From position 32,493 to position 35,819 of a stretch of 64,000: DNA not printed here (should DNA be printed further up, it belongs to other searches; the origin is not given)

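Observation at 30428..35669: Two-gene methyltransferase + SNF2-like helicase module with no recognisable nuclease (possible uncharacterised defence or epigenetic system)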

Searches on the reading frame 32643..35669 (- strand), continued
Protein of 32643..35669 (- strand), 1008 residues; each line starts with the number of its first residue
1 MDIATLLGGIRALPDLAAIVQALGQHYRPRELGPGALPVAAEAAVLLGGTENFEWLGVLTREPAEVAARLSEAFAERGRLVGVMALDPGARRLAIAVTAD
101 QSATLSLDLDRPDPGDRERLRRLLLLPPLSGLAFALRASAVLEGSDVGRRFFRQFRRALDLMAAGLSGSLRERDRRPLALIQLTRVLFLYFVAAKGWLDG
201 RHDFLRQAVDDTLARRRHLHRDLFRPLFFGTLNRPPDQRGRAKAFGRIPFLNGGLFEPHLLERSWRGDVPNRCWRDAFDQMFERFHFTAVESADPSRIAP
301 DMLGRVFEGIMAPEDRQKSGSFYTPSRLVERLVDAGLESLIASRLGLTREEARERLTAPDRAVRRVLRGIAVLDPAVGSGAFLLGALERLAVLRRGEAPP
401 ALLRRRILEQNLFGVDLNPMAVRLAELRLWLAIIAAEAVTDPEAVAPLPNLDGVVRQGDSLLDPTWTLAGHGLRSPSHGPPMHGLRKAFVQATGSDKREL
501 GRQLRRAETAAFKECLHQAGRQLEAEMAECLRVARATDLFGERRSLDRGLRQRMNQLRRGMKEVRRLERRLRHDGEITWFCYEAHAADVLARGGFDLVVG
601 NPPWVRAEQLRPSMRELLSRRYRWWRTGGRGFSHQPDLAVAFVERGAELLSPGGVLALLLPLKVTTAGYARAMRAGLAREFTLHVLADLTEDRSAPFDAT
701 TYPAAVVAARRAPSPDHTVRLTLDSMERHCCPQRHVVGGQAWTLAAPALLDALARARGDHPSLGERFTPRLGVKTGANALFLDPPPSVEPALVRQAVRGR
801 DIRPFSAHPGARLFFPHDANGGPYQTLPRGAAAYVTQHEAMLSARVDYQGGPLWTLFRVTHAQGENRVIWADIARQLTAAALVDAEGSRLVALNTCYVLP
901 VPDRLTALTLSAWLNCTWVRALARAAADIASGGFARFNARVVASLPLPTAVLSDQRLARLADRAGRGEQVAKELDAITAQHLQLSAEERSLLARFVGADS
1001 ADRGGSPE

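Call 68: search_dna_similar(query=window:32646-35669:-, collection=plasmids, mode=protein, max_rows=12)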
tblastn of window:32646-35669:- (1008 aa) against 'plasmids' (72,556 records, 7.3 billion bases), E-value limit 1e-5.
Records with a match: 353; places in all: 386; records where one place covers at least 80% of the query: 0.
Best place of each record, by identity: <60% 353.
By first word of the organism name: Deinococcus 22; Escherichia 16; Nostoc 13; Thermus 12; Haloarcula 12; Halobacterium 11; Halorussus 10; Klebsiella 9; Sinorhizobium 7; Paracoccus 7; and 117 more.
By predicted mobility (MOB-suite, as given by PLSDB): non-mobilizable 233; mobilizable 68; conjugative 52.
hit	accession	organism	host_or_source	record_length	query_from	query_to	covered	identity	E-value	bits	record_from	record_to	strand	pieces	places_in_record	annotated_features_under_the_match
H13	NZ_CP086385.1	Deinococcus radiophilus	Harpadon nehereus,cell culture,2 Mrad ...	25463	147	730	58%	28.6%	3e-42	176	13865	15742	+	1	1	N-6 DNA methylase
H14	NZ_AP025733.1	Nostoc cf. commune SO-36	-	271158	183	702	52%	28.6%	1e-49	200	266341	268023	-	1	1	TaqI-like C-terminal specificity domain-containing protein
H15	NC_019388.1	Thermus oshimai JL-2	-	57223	135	611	47%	31.1%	1e-26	126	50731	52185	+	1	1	DNA methyltransferase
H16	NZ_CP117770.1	Nostoc sp. UHCC 0926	whole organism,lichen surface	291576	183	702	52%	28.0%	2e-47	193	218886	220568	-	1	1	TaqI-like C-terminal specificity domain-containing protein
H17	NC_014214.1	Allomeiothermus silvanus DSM 9946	hot spring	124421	139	611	47%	30.2%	1e-27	129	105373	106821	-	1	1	DNA methyltransferase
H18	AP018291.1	Calothrix sp. NIES-4105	-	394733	183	702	52%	27.3%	2e-46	190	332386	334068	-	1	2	hypothetical protein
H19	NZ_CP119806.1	Halorussus lipolyticus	cell culture,coastal saline-alkali land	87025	146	648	50%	26.7%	8e-38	162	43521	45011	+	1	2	N-6 DNA methylase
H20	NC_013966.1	Haloferax volcanii DS2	-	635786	146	648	50%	26.7%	8e-38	162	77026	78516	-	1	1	N-6 DNA methylase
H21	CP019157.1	Haloarcula taiwanensis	single cell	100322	174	619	44%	29.8%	4e-29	134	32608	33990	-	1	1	hypothetical protein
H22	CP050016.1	Haloarcula sp. JP-L23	-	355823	174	619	44%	29.3%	2e-28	132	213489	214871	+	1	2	hypothetical protein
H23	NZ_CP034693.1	Halorubrum sp. BOL3-1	-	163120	140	619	48%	27.2%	1e-34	152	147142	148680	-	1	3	DNA methyltransferase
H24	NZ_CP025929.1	Microcystis aeruginosa NIES-2481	cell culture,freshwater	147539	183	606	42%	30.2%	2e-44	184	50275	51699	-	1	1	N-6 DNA methylase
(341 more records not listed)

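Call 75: search_protein_families(library=pfam, proteins=[L076:5962-9387:-, L076:3266-4888:-, L076:578-2476:-, L076:14891-15424:+, L066:7863-9329:+, L066:5050-7533:-, L066:1863-3830:+, L066:15718-16443:-, L066:4105-4791:+], max_evalue=0.0001)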
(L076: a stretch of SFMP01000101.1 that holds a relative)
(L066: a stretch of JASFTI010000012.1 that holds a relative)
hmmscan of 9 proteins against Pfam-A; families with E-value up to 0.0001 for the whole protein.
L076:5962-9387:- (1141 aa): 1 family
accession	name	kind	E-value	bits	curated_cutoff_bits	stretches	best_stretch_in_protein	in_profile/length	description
PF02412.23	TSP_3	-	2e-13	50.2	25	1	214-238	12-35/36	Thrombospondin type 3 repeat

L076:3266-4888:- (540 aa): 1 family
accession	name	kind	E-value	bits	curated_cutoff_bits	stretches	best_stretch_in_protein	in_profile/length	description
PF02264.21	LamB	-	1.7e-27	97.8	25.1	1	147-538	35-378/378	LamB porin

L076:578-2476:- (632 aa): 3 families
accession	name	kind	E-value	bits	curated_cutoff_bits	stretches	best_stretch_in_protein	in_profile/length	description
PF13382.11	Adenine_deam_C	-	1.2e-53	181.4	27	1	457-619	1-165/169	Adenine deaminase C-terminal domain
PF01979.26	Amidohydro_1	-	2.3e-31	109.8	25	1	118-406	1-344/345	Amidohydrolase family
PF07969.17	Amidohydro_3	-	3e-12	47.2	29.7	1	111-154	2-49/472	Amidohydrolase family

L076:14891-15424:+ (177 aa): 1 family
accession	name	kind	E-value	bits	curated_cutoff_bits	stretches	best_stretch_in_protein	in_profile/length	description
PF02021.23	UPF0102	-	8.8e-23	80.9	23.6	1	55-152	1-80/80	Uncharacterised protein family UPF0102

L066:7863-9329:+ (488 aa): 0 families

L066:5050-7533:- (827 aa): 0 families

L066:1863-3830:+ (655 aa): 1 family
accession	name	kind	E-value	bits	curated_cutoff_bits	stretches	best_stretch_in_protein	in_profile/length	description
PF13239.11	2TM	-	1.1e-06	29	24.8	1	465-513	8-55/79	2TM domain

L066:15718-16443:- (241 aa): 0 families

L066:4105-4791:+ (228 aa): 0 families

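Call 78: search_solved_structures(query=A1, max_evalue=0.001)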
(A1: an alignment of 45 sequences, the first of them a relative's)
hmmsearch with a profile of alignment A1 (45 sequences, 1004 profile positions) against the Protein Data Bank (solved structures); distinct sequences matched with E-value up to 0.001: 13.
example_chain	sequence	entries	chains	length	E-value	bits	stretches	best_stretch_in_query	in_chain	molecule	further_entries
7qw5_A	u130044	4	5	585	2.6e-12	48.9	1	596-716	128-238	Modification methylase BseCI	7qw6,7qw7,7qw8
2okc_A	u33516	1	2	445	2.7e-09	38.9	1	371-438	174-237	Type I restriction enzyme StySJI M protein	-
7lni_A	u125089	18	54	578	3.2e-09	38.6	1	595-818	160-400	Site-specific DNA-methyltransferase (adenine-specific)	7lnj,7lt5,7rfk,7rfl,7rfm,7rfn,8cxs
8cxz_A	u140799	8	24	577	3.2e-09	38.6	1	595-818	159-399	Site-specific DNA-methyltransferase (adenine-specific)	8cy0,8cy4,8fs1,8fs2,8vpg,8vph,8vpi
5hr4_C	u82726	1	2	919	5.4e-08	34.6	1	231-431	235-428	MmeI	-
8w0p_A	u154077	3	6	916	2.5e-07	32.4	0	301-413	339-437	RM.BsaXI | site-specific DNA-methyltransferase (adenine-specific)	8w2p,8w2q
8c45_A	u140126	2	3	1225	2.6e-05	25.7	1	353-529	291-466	site-specific DNA-methyltransferase (adenine-specific)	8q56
1g38_A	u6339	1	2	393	3.1e-05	25.4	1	594-680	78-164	MODIFICATION METHYLASE TAQI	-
2ibs_A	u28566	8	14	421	3.4e-05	25.3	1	594-680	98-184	Modification methylase TaqI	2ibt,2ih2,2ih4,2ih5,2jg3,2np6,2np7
1aqi_A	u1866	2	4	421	3.4e-05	25.3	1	594-680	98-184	ADENINE-N6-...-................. TAQI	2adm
1aqj_A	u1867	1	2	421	3.4e-05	25.3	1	594-680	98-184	ADENINE-N6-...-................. TAQI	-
8zek_A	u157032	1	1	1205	0.00016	23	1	353-426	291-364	site-specific DNA-methyltransferase (adenine-specific)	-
9ewz_C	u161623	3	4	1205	0.00016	23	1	353-426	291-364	Adenine-specific methyltransferase BrxX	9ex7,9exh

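Call 88: search_protein_families(library=ncbifam, proteins=[L079:13745-17038:+, L079:8555-11896:+, L065:3714-6914:+], max_evalue=1e-10)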
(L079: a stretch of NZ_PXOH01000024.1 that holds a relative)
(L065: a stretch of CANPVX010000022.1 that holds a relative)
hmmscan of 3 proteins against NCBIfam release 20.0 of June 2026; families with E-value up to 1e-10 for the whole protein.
L079:13745-17038:+ (1097 aa): 5 families
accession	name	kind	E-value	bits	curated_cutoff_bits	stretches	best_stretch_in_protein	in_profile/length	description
NF038317.1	DISARM_DrmD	equivalog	5.1e-46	157.5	610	1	333-844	237-688/1021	DISARM system SNF2-like helicase DrmD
NF042964.1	phospholipD_antiphage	equivalog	1.4e-42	146.1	1100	1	318-806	341-827/895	phospholipase D-like domain-containing anti-phage protein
NF038318.1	DISARM_DrmD_b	equivalog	6.3e-31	107.3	950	1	593-775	355-539/868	DISARM system SNF2-like helicase DrmD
NF041062.1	DpdE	equivalog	4.6e-24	84.4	500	1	617-776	510-651/1048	protein DpdE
NF003426.0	PRK04914.1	equivalog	1.1e-16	60.3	576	0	721-846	546-664/959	RNA polymerase-associated protein RapA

L079:8555-11896:+ (1113 aa): 3 families
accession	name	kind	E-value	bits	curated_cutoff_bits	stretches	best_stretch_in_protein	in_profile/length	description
NF033452.1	BREX_1_MTaseX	exception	1.3e-27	96.1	500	1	377-794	253-620/1210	BREX-1 system adenine-specific DNA-methyltransferase PglX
NF033451.1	BREX_2_MTaseX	equivalog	3.9e-19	67.9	400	0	437-548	221-321/1185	BREX-2 system adenine-specific DNA-methyltransferase PglX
NF033455.1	BREX_6_MTaseX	exception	1.4e-17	62.6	900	0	427-514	316-398/1319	BREX-6 system adenine-specific DNA-methyltransferase PglX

L065:3714-6914:+ (1066 aa): 8 families
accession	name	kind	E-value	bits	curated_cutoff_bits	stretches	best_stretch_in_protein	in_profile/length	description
NF038317.1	DISARM_DrmD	equivalog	1.6e-47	162.4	610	1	350-811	239-666/1021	DISARM system SNF2-like helicase DrmD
NF038318.1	DISARM_DrmD_b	equivalog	8.8e-32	110.1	950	2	231-443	32-240/868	DISARM system SNF2-like helicase DrmD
NF042964.1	phospholipD_antiphage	equivalog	6.6e-30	104.1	1100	1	610-787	647-822/895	phospholipase D-like domain-containing anti-phage protein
NF041062.1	DpdE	equivalog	3.3e-27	94.9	500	1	440-773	405-658/1048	protein DpdE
NF003426.0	PRK04914.1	equivalog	2.1e-18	66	576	0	715-766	550-600/959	RNA polymerase-associated protein RapA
NF058637.1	helic_SCO1167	equivalog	1e-16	60.2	1200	0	192-411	434-644/932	SCO1167/SCO6262 family helicase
NF053675.1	pilus_reg_Snf2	equivalog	3.9e-15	55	1100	0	241-397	596-745/1029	pilus expression-regulating Snf2 family helicase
NF041790.1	anti-phage_ZorD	equivalog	2.8e-11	42.1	1500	0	648-762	923-1030/1035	type I Zorya anti-phage system protein ZorD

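Call 95: find_homologous_proteins(query=L040:9644-12679:+, max_evalue=1e-50)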
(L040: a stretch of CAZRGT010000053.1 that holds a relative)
Query L040:9644-12679:+ (1011 aa): 2520 proteins with E <= 1e-50 among 8000 candidates; the best 120 are listed.
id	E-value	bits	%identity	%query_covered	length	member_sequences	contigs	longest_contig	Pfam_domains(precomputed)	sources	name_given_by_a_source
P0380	0.0e+0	2091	94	100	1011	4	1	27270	PF02384.23,PF07669.18,PF20473.5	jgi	jgi:hypothetical protein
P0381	0.0e+0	2053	93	100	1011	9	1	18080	PF02384.23,PF07669.18,PF20473.5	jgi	jgi:hypothetical protein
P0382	0.0e+0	1865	85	100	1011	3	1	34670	PF02384.23,PF07669.18,PF20473.5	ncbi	-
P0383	0.0e+0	1798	81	100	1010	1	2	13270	PF02384.23,PF07669.18,PF20473.5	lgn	-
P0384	0.0e+0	1757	80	100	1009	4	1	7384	PF02384.23,PF07669.18,PF20473.5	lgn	-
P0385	0.0e+0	1739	79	100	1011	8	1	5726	PF02384.23,PF07669.18,PF20473.5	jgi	-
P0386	0.0e+0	1706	77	100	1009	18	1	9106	PF02384.23,PF07669.18,PF20473.5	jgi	jgi:Eco57I restriction-modification methylase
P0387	0.0e+0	1698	77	100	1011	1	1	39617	PF02384.23,PF07669.18,PF20473.5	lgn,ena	-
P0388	0.0e+0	1693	77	100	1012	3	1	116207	PF02384.23,PF07669.18,PF20473.5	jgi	-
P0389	0.0e+0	1569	72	100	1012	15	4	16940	PF02384.23,PF07669.18,PF20473.5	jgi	jgi:hypothetical protein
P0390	0.0e+0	1560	73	100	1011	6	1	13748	PF02384.23,PF07669.18,PF20473.5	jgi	-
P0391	0.0e+0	1558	72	100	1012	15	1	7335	PF02384.23,PF07669.18,PF20473.5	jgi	jgi:hypothetical protein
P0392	0.0e+0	1553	72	100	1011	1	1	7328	PF02384.23,PF07669.18,PF20473.5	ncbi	ncbi:MAG: Eco57I restriction-modification methylase domain-containing protein [Gemmatimonadales bact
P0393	0.0e+0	1552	72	100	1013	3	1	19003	PF02384.23,PF07669.18,PF20473.5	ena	-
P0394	0.0e+0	1549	72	100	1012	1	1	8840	PF02384.23,PF07669.18,PF20473.5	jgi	jgi:Eco57I restriction-modification methylase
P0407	0.0e+0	1455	69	100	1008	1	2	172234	PF02384.23,PF07669.18,PF20473.5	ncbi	-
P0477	0.0e+0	1297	63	100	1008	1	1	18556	PF02384.23,PF07669.18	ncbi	-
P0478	0.0e+0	1297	64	100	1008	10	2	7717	PF02384.23,PF07669.18,PF20473.5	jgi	-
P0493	0.0e+0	1289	64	100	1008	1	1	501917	PF02384.23,PF07669.18,PF20473.5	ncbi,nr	ncbi:MAG TPA: N-6 DNA methylase [Gemmatimonadales bacterium]|nr:N-6 DNA methylase [Gemmatimonadales 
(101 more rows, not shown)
